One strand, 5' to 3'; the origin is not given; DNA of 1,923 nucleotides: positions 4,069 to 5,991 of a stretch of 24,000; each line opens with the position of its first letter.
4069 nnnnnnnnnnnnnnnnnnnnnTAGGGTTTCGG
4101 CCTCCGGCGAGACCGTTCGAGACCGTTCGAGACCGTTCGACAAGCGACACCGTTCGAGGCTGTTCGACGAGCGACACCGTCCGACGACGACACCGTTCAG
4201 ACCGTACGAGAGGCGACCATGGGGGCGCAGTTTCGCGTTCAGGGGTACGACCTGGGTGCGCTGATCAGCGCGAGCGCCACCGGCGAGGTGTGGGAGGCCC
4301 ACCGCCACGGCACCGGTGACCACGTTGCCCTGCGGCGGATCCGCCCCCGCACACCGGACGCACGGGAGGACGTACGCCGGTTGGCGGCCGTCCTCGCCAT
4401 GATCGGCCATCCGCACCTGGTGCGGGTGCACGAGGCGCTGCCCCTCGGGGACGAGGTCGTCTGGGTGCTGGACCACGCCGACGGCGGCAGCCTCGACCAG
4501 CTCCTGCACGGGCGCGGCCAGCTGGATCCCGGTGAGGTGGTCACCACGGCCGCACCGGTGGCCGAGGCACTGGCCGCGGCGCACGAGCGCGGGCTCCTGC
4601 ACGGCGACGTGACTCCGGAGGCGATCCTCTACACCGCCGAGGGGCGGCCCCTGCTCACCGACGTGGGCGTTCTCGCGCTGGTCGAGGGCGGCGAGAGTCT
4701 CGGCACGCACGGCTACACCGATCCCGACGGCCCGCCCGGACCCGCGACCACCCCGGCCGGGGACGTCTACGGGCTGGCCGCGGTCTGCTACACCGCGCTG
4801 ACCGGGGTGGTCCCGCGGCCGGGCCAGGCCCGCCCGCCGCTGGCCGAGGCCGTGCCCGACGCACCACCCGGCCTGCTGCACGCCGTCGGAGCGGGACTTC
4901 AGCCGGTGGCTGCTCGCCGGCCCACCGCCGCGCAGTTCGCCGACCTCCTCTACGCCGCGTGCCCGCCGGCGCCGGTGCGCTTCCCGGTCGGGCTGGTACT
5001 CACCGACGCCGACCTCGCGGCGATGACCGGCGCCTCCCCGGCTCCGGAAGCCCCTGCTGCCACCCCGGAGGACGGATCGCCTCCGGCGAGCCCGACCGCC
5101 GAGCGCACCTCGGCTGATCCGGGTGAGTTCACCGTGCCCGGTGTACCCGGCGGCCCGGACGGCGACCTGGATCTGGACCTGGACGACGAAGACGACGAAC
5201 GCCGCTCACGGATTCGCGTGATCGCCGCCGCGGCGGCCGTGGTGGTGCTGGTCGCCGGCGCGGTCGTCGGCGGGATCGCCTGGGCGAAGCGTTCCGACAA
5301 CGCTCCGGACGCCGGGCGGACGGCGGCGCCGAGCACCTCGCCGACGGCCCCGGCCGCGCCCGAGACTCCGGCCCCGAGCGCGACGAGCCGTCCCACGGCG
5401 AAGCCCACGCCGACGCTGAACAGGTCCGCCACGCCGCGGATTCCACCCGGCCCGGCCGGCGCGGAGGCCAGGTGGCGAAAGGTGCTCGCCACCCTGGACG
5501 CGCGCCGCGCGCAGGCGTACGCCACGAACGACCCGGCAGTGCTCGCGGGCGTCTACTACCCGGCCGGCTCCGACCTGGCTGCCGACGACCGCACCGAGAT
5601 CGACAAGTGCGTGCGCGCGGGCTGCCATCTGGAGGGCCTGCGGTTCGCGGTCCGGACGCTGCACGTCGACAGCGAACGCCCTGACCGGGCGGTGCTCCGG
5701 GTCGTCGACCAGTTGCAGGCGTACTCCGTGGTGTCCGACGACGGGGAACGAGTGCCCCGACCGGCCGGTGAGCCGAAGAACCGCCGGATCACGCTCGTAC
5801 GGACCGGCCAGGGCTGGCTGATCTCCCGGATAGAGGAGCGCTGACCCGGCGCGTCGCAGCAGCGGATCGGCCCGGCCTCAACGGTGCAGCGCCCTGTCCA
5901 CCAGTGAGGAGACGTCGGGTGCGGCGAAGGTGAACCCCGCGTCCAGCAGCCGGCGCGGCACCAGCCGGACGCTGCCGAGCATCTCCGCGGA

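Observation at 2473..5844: Tandem paralogous transmembrane kinase-like genes: one atypical kinase plus a more decayed pseudokinase, each with an unassigned extracytoplasmic domain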

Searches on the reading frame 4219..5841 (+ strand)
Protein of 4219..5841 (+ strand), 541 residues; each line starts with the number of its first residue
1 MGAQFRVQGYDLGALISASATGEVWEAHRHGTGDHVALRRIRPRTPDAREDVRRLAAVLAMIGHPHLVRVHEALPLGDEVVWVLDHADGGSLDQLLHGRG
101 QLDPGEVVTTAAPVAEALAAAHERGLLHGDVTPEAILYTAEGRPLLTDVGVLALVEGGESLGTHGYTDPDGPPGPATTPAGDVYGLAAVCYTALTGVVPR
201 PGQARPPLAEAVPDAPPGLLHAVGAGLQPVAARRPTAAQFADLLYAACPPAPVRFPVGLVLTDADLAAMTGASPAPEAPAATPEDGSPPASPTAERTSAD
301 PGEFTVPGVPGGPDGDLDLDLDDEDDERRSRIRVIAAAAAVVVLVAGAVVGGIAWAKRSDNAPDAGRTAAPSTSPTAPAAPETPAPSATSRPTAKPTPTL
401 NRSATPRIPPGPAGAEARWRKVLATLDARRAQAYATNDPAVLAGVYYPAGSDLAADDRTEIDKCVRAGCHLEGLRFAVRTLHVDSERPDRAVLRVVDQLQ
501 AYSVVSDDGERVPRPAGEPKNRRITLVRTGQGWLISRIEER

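Call 3: search_protein_families(library=pfam, proteins=[window:4219-5841:+], max_evalue=1)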
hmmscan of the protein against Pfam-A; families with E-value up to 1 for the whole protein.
window:4219-5841:+ (541 aa): 2 families
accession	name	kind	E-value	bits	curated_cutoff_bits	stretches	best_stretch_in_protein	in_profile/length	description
PF00069.31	Pkinase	-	1e-20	74.7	31.7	1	20-203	11-200/263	Protein kinase domain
PF07714.23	PK_Tyr_Ser-Thr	-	7.7e-11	42.2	23.1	1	16-155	7-152/258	Protein tyrosine and serine/threonine kinase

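Call 4: search_protein_families(library=ncbifam, proteins=[window:4219-5841:+], max_evalue=1)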
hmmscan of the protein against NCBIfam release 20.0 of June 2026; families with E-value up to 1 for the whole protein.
window:4219-5841:+ (541 aa): 14 families
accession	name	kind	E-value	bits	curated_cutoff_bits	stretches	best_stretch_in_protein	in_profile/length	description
NF052427.1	StpK7MSMEG_1200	equivalog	5e-23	81.4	900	1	9-203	8-212/601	serine/threonine protein kinase StpK7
NF033483.0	PknB_PASTA_kin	equivalog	4e-20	72.4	450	1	10-202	9-210/563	Stk1 family PASTA domain-containing Ser/Thr kinase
NF038150.1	lanthi_synth_IV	equivalog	6.6e-18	64.4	650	1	10-213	191-408/851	class IV lanthionine synthetase LanL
NF047741.1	antiphage_MADS6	equivalog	3.9e-14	52.1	460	1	56-247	247-460/612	methylation-associated defense system protein kinase MAD6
TIGR03903.1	TOMM_kin_cyc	equivalog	5.8e-13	47.6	705.75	1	32-197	2-186/1267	TOMM system kinase/cyclase fusion protein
NF040671.1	PLuB_AAA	exception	3.3e-08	31.4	999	1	50-248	50-244/1256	PLuB system helicase-like protein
NF038151.1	lanthi_synth_III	equivalog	2.6e-07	29.4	575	1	10-196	222-425/833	class III lanthionine synthetase LanKC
NF009651.0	PRK13184.1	equivalog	1.5e-06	26.5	839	1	8-153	2-161/932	serine/threonine-protein kinase PknD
NF033442.0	BREX_PglW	equivalog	6e-05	20.9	990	1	49-143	254-350/1391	BREX system serine/threonine kinase PglW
TIGR03724.2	arch_bud32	equivalog_domain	0.00092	18.8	125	1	85-152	73-131/193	KEOPS complex kinase/ATPase Bud32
NF037973.1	metallo_SslE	exception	0.041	11.2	3000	1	336-412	12-88/1519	lipoprotein metalloprotease SslE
NF011462.0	PRK14879.1-3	equivalog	0.11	12.3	174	1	114-151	91-127/192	Kae1-associated kinase Bud32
NF007174.0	PRK09605.1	equivalog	0.14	10.6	447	1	109-151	431-472/535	bifunctional N(6)-L-threonylcarbamoyladenine synthase/serine/threonine protein kinase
NF051431.1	Rv0361_Cterm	subfamily_domain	0.36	11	37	1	333-364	5-35/140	Rv0361 family membrane protein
